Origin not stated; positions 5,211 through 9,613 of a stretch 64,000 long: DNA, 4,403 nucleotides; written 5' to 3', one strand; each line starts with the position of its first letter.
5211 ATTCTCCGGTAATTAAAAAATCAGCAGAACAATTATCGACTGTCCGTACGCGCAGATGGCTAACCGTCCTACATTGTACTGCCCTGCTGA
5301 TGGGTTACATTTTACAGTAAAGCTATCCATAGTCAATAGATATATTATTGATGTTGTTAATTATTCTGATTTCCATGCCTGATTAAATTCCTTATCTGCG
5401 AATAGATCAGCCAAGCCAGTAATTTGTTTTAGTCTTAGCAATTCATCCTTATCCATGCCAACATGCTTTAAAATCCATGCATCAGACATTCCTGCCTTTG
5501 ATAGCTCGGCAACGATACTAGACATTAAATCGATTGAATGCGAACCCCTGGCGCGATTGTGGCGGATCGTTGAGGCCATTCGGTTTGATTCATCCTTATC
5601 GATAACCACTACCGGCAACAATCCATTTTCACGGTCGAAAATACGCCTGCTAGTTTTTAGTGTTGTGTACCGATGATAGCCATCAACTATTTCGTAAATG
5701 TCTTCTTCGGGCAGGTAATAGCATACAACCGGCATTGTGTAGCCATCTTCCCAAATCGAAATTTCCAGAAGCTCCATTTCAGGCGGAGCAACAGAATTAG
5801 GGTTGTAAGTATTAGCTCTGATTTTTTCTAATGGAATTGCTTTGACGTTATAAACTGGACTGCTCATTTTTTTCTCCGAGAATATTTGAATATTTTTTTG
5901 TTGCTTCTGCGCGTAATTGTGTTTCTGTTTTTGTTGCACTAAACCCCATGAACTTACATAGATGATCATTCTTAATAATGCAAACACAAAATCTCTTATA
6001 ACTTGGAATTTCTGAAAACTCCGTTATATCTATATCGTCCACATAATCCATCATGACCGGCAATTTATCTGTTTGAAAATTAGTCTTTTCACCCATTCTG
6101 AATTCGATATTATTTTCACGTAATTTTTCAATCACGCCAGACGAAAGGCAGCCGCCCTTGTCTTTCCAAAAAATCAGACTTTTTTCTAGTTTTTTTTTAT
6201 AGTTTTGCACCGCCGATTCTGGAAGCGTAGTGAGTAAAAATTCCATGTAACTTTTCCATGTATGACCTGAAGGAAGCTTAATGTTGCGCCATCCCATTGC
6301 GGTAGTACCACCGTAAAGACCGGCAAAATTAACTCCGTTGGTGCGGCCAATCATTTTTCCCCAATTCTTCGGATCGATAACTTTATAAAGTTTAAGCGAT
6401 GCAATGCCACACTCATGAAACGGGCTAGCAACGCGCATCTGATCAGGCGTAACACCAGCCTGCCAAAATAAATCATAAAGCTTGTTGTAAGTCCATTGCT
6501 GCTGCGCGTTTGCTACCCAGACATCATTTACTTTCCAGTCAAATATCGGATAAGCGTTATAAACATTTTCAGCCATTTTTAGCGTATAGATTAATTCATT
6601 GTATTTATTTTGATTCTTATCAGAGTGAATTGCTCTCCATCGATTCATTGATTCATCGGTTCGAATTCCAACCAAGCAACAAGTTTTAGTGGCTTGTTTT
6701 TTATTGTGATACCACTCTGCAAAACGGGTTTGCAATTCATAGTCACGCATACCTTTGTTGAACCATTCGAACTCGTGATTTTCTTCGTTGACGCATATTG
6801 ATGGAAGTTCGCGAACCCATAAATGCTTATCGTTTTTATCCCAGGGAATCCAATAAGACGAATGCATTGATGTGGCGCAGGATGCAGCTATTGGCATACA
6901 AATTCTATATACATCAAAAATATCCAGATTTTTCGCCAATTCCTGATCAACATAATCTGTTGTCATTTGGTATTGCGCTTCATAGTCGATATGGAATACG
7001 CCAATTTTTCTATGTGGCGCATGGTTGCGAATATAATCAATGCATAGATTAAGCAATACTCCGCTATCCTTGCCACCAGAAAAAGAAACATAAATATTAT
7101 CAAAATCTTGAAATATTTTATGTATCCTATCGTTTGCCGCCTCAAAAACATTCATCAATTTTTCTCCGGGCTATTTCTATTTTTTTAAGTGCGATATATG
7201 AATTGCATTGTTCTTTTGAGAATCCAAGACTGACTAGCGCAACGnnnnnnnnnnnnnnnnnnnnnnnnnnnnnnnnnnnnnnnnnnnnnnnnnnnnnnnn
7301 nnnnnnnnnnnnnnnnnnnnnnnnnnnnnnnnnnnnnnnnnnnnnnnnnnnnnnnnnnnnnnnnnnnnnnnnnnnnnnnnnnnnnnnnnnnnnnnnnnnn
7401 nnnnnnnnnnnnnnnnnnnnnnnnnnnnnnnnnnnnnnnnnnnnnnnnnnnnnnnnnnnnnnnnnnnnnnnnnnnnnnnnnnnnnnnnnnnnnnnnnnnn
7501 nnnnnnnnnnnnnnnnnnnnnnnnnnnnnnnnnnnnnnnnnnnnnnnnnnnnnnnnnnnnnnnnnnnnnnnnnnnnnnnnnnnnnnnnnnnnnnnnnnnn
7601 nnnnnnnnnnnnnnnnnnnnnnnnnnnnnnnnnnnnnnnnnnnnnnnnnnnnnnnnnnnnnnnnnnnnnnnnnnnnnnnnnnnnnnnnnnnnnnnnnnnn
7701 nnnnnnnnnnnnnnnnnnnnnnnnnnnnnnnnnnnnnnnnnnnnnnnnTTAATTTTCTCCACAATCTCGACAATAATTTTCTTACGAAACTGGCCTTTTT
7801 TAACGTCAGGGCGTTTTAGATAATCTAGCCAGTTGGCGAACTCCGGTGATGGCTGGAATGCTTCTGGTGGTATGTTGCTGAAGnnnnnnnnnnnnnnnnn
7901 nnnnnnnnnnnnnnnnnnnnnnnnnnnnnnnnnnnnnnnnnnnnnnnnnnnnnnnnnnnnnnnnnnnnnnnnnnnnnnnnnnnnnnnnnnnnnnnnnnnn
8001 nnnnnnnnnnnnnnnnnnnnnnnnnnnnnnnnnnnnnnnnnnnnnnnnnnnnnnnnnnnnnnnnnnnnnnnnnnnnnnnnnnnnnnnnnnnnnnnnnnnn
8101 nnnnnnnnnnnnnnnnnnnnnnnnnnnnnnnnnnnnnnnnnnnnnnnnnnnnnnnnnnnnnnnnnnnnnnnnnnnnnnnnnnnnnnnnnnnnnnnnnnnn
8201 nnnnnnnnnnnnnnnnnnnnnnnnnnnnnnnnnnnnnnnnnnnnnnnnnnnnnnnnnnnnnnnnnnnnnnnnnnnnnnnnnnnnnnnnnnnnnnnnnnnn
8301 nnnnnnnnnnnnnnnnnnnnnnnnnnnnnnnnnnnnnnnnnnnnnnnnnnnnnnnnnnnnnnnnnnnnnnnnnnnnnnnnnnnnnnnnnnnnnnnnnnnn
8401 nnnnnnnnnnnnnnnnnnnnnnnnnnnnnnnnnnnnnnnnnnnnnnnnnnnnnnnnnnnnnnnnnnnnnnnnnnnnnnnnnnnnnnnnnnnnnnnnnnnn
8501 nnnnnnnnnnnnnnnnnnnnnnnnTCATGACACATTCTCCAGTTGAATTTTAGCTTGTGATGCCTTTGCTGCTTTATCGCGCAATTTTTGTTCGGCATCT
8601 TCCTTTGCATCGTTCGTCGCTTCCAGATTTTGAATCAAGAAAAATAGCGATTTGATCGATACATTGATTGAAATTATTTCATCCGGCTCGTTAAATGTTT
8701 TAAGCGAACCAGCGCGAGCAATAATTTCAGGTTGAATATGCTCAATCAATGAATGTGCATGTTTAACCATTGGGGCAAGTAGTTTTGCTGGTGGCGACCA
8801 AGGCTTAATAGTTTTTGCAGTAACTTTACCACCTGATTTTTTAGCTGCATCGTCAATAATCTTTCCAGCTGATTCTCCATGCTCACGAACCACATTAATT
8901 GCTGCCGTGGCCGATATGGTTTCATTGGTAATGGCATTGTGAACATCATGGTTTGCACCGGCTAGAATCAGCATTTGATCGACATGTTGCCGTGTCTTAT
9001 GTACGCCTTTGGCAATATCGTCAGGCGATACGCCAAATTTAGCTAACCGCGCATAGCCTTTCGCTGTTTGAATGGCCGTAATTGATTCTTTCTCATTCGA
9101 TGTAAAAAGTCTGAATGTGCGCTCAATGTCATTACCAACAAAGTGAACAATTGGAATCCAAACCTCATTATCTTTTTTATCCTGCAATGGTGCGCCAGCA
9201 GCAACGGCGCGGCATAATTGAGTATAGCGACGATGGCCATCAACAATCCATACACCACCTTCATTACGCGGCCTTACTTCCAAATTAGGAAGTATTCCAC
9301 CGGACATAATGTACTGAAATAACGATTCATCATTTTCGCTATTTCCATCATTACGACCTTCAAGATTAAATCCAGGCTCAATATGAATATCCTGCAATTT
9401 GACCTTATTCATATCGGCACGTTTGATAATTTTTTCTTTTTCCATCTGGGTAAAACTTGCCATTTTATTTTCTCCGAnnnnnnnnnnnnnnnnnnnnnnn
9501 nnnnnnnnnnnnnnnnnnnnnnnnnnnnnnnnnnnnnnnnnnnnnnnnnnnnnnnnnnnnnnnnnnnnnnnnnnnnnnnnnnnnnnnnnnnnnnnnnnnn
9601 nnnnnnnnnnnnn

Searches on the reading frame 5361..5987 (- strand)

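Call 87: search_protein_families(library=pfam, proteins=[window:5361-5987:-], max_evalue=0.001)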
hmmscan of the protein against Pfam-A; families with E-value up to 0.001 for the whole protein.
window:5361-5987:- (208 aa): 1 family
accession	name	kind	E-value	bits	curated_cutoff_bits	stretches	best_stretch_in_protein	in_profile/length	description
PF02195.25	ParB_N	-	7.6e-05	23.1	26.3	1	47-112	2-67/95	ParB N-terminal domain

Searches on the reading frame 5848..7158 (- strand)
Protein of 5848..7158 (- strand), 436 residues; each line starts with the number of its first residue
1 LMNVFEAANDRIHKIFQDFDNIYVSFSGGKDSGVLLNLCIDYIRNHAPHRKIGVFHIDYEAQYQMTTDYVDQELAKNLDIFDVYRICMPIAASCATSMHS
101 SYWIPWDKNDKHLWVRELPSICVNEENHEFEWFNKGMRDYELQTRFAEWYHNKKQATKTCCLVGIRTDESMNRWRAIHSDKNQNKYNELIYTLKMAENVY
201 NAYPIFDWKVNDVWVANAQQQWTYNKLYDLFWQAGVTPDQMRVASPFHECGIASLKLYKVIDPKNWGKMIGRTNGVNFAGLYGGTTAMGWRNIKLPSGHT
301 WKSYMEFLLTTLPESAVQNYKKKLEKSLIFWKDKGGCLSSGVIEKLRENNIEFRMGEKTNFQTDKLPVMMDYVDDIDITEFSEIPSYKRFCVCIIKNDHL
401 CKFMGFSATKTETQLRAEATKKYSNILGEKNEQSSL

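Call 64: search_protein_families(library=pfam, proteins=[window:5848-7158:-], max_evalue=0.001)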
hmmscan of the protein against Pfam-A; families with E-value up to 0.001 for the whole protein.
window:5848-7158:- (436 aa): 2 families
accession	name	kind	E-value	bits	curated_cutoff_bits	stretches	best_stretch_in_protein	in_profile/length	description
PF11922.13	DUF3440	-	1.2e-84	283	25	1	235-414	1-181/182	Domain of unknown function (DUF3440)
PF01507.26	PAPS_reduct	-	3.7e-14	53.6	22.5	1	22-229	2-161/175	Phosphoadenosine phosphosulfate reductase domain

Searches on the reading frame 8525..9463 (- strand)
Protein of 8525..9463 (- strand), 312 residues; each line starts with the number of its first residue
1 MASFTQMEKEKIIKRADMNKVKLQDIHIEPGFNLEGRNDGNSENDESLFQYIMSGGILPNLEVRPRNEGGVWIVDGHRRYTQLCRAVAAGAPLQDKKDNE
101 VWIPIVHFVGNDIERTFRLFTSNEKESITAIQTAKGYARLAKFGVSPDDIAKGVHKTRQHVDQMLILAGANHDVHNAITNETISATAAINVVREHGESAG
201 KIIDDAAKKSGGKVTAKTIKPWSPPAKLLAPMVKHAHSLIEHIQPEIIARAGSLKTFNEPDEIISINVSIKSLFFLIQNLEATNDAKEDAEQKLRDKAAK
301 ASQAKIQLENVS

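Call 64: search_protein_families(library=pfam, proteins=[window:8525-9463:-], max_evalue=0.001)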
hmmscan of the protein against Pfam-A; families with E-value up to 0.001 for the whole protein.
window:8525-9463:- (312 aa): 1 family
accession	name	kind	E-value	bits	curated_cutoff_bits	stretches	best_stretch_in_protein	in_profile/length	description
PF17762.8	HTH_ParB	-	6.3e-06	26.7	22.6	1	127-194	2-70/102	ParB HTH domain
